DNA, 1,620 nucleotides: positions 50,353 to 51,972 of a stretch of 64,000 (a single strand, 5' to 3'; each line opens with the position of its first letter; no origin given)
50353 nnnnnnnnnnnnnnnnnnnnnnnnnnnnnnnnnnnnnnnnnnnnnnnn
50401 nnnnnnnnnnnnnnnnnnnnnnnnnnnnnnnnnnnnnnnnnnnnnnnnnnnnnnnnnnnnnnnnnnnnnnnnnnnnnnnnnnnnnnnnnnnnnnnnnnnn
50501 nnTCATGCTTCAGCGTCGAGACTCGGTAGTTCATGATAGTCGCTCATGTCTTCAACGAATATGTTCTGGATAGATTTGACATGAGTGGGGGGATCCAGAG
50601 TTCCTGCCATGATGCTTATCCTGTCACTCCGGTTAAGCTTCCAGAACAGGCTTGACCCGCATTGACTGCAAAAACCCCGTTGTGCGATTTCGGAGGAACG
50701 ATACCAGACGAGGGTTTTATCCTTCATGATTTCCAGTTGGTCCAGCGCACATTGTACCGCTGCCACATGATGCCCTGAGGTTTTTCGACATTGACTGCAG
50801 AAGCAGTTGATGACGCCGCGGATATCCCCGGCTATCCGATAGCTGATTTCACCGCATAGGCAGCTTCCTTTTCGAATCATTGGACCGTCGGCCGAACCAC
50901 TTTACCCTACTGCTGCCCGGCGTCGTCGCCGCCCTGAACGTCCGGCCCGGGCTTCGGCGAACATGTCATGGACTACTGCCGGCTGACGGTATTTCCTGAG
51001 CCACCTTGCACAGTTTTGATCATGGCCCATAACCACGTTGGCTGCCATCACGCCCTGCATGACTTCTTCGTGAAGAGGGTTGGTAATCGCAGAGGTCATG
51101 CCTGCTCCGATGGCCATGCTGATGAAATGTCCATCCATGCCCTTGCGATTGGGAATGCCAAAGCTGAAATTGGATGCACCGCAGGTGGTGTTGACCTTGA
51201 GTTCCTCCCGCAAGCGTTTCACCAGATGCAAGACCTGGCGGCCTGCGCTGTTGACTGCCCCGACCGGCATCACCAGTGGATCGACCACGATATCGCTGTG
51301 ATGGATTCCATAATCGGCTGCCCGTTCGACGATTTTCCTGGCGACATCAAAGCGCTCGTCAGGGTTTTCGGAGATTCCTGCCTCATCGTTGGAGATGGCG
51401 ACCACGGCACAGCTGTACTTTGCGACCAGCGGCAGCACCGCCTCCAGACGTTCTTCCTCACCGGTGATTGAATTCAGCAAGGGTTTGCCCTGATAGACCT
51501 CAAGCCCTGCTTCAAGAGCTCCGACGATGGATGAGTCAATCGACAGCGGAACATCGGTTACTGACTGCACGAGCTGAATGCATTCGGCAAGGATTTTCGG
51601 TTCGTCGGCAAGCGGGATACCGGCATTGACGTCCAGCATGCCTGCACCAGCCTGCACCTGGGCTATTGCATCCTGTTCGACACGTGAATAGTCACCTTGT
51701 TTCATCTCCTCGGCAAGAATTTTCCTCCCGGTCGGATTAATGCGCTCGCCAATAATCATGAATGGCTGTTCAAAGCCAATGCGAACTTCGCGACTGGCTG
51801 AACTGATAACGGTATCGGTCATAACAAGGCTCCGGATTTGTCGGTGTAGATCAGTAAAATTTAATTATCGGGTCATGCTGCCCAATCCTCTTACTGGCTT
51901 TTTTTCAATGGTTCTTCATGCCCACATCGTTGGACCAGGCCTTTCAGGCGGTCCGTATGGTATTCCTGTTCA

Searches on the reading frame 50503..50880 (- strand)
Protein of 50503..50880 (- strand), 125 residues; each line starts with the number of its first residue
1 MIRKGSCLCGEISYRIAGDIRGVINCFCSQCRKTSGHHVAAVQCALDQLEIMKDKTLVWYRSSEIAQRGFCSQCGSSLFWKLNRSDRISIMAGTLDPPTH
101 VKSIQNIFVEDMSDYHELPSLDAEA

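Call 3: search_protein_families(library=pfam, proteins=[window:50503-50880:-], max_evalue=0.01)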
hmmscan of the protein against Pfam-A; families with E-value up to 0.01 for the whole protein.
window:50503-50880:- (125 aa): 1 family
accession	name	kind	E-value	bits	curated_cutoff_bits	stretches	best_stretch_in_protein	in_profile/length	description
PF04828.22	GFA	-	2.1e-20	73.3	24.3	1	3-110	2-114/115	Glutathione-dependent formaldehyde-activating enzyme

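Call 4: search_protein_families(library=ncbifam, proteins=[window:50503-50880:-], max_evalue=0.01)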
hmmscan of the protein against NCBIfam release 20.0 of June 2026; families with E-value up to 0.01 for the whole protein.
window:50503-50880:- (125 aa): 2 families
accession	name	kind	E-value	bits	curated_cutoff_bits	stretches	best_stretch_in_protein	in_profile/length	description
TIGR02820.1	formald_GSH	equivalog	0.0002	21.2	234.55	1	7-86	26-107/182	S-(hydroxymethyl)glutathione synthase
NF003829.0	PRK05417.1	subfamily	0.00023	20.9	249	1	7-86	30-111/191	glutathione-dependent formaldehyde-activating enzyme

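Call 42: search_solved_structures(query=window:50503-50880:-, max_evalue=0.01)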
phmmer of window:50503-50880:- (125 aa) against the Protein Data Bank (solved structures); distinct sequences matched with E-value up to 0.01: 2.
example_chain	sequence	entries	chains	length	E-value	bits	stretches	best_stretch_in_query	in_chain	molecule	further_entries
8ajq_A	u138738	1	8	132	3.2e-08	36.7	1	5-102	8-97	CENP-V/GFA domain-containing protein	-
3fac_A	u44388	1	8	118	0.0052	19.8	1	4-77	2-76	Putative uncharacterized protein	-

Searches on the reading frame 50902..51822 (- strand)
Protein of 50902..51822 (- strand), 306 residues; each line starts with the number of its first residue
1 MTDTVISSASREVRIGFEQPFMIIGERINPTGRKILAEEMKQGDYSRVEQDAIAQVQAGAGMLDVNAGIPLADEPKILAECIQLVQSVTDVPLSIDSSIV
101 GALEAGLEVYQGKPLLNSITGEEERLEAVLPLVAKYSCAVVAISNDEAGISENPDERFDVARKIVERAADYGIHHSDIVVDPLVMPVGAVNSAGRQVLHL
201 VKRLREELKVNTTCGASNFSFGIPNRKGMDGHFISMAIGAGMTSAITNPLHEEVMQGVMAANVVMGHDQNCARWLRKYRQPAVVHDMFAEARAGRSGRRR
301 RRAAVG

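Call 3: search_protein_families(library=pfam, proteins=[window:50902-51822:-], max_evalue=0.01)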
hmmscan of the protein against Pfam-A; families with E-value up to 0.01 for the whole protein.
window:50902-51822:- (306 aa): 2 families
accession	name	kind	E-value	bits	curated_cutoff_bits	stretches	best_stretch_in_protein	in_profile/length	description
PF00809.28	Pterin_bind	-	1.4e-27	97.3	25.5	1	25-248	1-244/244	Pterin binding enzyme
PF03599.22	CdhD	-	3.2e-08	33.2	24.8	1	71-189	78-183/387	CO dehydrogenase/acetyl-CoA synthase delta subunit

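Call 4: search_protein_families(library=ncbifam, proteins=[window:50902-51822:-], max_evalue=0.01)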
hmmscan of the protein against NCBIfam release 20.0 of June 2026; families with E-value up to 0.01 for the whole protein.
window:50902-51822:- (306 aa): 7 families
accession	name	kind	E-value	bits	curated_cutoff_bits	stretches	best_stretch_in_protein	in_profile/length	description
NF005719.0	PRK07535.1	domain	2.9e-109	364.3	259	1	21-283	1-263/268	methyltetrahydrofolate:corrinoid/iron-sulfur protein methyltransferase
NF040758.1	CODH_ACS_meth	exception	5.1e-44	150.6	370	1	20-268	3-252/261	carbon monoxide dehydrogenase/acetyl-CoA synthase methytransferase subunit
TIGR02082.1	metH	equivalog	8e-41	139.7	1010.85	1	4-256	326-593/1182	methionine synthase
NF007024.0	PRK09490.1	equivalog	2.7e-28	98.3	1497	1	10-252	349-606/1234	methionine synthase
TIGR01496.1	DHPS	equivalog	1.7e-05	24.6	162.6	1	51-210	28-198/258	dihydropteroate synthase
NF003195.0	PRK04165.1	equivalog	8.3e-05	21.6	306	1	72-146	137-210/450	acetyl-CoA decarbonylase/synthase complex subunit gamma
NF002142.0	PRK00979.1-1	subfamily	0.00033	19.8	287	1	72-219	76-220/306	tetrahydromethanopterin S-methyltransferase subunit H family protein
